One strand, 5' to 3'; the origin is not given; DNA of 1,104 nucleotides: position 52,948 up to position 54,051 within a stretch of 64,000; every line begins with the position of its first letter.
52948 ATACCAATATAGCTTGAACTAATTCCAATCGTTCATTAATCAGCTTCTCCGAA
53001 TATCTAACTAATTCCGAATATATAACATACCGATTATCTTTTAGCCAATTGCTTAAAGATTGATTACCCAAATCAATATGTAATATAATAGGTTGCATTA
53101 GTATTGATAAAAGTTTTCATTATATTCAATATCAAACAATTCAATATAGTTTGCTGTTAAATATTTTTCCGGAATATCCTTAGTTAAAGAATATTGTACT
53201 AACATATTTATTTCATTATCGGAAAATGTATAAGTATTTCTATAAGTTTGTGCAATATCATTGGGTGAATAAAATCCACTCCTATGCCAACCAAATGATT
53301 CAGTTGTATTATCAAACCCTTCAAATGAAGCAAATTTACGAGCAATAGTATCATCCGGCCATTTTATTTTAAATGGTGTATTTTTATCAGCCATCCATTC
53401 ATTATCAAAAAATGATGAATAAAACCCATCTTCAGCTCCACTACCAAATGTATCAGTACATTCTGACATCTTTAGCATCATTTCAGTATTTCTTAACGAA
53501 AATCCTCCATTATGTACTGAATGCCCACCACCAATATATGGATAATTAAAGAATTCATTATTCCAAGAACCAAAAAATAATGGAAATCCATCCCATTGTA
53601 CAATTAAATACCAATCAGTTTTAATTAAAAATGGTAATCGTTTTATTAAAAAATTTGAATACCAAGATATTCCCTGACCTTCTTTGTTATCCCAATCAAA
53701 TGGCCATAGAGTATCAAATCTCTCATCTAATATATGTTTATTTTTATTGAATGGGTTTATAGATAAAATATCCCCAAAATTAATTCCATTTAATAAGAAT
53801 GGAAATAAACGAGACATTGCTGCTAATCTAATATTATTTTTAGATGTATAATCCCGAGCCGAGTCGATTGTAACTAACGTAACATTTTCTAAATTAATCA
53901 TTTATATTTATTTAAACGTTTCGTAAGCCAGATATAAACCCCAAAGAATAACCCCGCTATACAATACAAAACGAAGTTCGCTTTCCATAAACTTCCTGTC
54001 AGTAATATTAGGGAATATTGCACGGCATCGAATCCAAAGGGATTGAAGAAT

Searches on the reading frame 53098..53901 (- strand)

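Call 29: search_protein_families(library=pfam, proteins=[window:53098-53901:-], max_evalue=0.01)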
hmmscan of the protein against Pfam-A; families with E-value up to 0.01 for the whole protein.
window:53098-53901:- (267 aa): 1 family
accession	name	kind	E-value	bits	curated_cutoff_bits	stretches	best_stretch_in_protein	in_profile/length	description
PF18922.5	DUF5672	-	2.1e-07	31.2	24.4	1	92-206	31-164/164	Protein of unknown function (DUF5672)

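Call 38: search_protein_families(library=phrogs, proteins=[window:53098-53901:-], max_evalue=0.001)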
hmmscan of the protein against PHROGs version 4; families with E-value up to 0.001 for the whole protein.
window:53098-53901:- (267 aa): 0 families
